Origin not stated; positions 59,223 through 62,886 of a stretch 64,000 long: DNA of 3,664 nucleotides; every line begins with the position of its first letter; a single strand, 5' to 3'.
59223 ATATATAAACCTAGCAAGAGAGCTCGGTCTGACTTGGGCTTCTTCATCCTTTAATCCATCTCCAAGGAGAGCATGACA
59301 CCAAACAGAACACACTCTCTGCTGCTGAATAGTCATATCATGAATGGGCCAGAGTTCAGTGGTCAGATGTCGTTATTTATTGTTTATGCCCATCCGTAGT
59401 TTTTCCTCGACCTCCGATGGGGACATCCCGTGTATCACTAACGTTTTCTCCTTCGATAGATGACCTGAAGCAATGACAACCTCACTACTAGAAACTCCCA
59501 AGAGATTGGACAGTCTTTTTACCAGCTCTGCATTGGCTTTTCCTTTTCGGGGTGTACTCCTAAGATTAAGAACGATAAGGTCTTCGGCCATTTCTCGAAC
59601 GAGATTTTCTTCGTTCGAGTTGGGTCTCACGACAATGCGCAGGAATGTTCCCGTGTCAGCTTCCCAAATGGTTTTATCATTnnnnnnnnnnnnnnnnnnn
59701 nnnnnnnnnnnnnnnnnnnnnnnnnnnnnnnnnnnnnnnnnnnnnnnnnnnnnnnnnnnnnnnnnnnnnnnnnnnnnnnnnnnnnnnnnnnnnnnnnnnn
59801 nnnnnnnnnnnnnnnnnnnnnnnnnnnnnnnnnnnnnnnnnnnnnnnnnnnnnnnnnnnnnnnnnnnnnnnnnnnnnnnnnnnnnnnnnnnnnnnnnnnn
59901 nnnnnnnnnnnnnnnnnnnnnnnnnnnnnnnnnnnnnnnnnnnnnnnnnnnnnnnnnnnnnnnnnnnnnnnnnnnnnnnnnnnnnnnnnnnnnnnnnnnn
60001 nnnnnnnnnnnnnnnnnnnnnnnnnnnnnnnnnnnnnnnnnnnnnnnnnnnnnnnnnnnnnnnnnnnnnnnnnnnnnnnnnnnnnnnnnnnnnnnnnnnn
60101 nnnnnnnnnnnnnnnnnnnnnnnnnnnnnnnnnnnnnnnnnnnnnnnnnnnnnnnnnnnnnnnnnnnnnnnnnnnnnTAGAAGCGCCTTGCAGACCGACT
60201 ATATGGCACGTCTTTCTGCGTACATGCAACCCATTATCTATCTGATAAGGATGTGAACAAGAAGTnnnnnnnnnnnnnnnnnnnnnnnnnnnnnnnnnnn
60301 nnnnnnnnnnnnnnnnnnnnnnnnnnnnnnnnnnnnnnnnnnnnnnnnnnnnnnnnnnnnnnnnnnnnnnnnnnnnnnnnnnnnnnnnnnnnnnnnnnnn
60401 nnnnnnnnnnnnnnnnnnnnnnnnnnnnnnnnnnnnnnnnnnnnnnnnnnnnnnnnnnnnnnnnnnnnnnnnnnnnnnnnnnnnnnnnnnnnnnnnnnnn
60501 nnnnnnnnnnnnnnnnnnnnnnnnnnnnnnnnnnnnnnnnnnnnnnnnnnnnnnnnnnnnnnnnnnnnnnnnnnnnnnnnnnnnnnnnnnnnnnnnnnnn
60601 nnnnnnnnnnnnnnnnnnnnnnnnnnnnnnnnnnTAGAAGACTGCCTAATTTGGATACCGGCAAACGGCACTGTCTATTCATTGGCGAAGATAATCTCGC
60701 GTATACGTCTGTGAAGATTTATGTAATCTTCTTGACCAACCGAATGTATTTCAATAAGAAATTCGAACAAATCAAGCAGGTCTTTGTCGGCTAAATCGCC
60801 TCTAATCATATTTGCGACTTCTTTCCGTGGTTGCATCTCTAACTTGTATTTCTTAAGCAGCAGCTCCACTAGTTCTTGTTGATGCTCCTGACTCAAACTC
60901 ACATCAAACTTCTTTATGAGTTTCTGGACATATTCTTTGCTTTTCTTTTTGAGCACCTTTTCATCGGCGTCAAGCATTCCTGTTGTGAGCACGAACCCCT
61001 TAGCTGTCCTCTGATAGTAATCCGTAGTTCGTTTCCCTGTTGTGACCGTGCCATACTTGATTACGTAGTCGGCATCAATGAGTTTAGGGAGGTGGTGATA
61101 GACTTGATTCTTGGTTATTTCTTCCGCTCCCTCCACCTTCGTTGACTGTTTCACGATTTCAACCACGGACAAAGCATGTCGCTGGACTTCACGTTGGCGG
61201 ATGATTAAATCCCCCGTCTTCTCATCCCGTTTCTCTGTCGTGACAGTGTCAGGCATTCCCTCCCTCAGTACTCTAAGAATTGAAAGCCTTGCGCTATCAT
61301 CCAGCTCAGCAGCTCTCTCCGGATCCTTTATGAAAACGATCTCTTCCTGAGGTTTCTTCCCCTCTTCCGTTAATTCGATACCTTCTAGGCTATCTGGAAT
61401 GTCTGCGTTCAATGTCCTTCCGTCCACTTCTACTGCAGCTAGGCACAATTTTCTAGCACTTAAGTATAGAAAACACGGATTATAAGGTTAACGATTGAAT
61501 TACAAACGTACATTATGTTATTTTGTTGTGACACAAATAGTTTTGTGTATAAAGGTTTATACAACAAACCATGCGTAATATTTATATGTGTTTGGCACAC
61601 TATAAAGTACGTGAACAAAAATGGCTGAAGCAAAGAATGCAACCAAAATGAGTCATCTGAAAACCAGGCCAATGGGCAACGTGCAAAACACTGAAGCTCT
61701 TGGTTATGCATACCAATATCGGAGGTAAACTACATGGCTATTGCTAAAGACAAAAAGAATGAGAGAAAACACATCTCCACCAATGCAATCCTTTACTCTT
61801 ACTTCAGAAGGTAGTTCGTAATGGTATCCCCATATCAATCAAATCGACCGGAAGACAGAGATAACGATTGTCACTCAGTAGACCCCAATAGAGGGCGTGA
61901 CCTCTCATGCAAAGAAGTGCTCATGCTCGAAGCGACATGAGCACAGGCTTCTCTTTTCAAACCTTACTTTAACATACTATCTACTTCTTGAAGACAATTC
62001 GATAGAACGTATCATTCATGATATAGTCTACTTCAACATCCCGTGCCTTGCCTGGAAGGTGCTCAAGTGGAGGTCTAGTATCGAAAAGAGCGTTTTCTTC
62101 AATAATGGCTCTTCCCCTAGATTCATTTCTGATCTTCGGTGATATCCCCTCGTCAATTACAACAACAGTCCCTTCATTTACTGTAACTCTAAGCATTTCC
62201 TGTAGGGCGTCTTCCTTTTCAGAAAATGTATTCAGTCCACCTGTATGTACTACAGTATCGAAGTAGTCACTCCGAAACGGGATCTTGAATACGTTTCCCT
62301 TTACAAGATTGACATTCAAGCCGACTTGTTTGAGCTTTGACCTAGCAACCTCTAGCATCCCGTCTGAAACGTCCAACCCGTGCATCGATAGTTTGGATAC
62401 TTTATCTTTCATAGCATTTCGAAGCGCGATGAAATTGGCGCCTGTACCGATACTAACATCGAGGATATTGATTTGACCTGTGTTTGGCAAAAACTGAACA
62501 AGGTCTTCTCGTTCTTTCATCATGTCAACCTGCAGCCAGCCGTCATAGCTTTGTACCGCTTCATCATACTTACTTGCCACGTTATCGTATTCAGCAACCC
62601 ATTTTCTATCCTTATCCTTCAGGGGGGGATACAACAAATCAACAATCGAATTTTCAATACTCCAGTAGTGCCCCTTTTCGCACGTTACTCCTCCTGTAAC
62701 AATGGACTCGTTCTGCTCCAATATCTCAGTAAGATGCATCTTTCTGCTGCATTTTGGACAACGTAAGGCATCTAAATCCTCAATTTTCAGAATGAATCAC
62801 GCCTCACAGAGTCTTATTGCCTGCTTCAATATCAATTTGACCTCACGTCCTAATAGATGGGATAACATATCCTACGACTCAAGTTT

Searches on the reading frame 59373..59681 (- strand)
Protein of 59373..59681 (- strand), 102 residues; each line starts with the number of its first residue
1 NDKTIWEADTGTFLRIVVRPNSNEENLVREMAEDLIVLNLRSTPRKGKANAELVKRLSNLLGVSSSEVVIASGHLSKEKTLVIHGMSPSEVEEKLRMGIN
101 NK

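Call 65: search_protein_families(library=ncbifam, proteins=[window:59373-59681:-], max_evalue=1)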
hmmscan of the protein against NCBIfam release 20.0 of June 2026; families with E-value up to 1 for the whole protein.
window:59373-59681:- (102 aa): 6 families
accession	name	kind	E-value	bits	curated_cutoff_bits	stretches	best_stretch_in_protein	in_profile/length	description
TIGR00251.3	TIGR00251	subfamily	1.6e-16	60.3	35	1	14-83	3-71/71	DUF167 family protein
NF003466.1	PRK05090.1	exception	8.8e-11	41.9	138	1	5-93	2-87/93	DUF167 family protein YggU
NF002348.0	PRK01310.1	equivalog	6.3e-09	35.8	115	1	28-97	30-100/106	hypothetical protein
NF002419.1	PRK01530.1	equivalog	1.2e-07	31.9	110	1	13-86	13-89/103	A1G_07140 family DUF167 domain protein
NF001887.0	PRK00647.1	equivalog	2.7e-06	27.1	104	1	14-83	8-76/100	hypothetical protein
NF003996.0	PRK05472.2-5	equivalog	0.0069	16.3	138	1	33-76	44-87/209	redox-sensing transcriptional repressor Rex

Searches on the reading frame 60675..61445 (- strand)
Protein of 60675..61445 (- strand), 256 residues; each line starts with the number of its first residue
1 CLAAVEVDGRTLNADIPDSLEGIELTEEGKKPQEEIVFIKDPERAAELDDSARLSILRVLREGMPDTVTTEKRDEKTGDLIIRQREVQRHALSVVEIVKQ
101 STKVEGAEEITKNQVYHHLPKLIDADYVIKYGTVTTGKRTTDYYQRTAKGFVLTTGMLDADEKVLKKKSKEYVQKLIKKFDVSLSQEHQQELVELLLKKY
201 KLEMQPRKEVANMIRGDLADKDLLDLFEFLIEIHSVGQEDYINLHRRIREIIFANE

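Call 65: search_protein_families(library=ncbifam, proteins=[window:60675-61445:-], max_evalue=1)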
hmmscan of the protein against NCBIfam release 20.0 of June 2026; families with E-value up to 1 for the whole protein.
window:60675-61445:- (256 aa): 0 families

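Call 78: search_protein_families(library=pfam, proteins=[window:60675-61445:-], max_evalue=1)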
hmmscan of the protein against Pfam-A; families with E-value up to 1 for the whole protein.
window:60675-61445:- (256 aa): 7 families
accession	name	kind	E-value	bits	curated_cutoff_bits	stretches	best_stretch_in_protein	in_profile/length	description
PF09968.15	DUF2202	-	0.00089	19.5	22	1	181-240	33-88/162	Uncharacterized protein domain (DUF2202)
PF03551.20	PadR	-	0.0014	19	27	1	93-150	11-69/75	Transcriptional regulator PadR-like family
PF12840.13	HTH_20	-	0.0016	18.8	27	0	109-126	29-46/51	Helix-turn-helix domain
PF01022.26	HTH_5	-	0.032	14.5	22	0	110-130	27-47/47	Bacterial regulatory protein, arsR family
PF07305.17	DUF1454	-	0.041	13.8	25.6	1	159-201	110-152/189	Protein of unknown function (DUF1454)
PF06207.16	DUF1002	-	0.065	13.3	26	1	166-205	170-209/220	Protein of unknown function (DUF1002)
PF01918.27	Alba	-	0.5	10.6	25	0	91-112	41-61/66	Alba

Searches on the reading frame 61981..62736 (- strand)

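Call 78: search_protein_families(library=pfam, proteins=[window:61981-62736:-], max_evalue=1)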
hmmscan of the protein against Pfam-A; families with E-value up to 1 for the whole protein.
window:61981-62736:- (251 aa): 8 families
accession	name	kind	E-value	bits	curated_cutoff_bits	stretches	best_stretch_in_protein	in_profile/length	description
PF01209.24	Ubie_methyltran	-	8e-17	61.8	20.1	1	48-195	11-153/233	ubiE/COQ5 methyltransferase family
PF13649.12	Methyltransf_25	-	2.2e-16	60.8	27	1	91-189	1-97/97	Methyltransferase domain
PF08241.18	Methyltransf_11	-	7.9e-16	58.9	21.2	1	92-193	1-95/95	Methyltransferase domain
PF13847.12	Methyltransf_31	-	4.1e-14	52.9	27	1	88-197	4-113/145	Methyltransferase domain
PF08242.18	Methyltransf_12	-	5.1e-08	34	30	1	92-190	1-97/98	Methyltransferase domain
PF05175.20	MTS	-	0.0083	16.2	23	1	79-164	23-104/170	Methyltransferase small domain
PF01795.25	Methyltransf_5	-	0.054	13.4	27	1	78-208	11-113/309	MraW methylase family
PF24877.1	ILV_EDD_C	-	0.11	12.3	27.7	1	140-195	19-73/191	Dihydroxy-acid/6-phosphogluconate dehydratase C-terminal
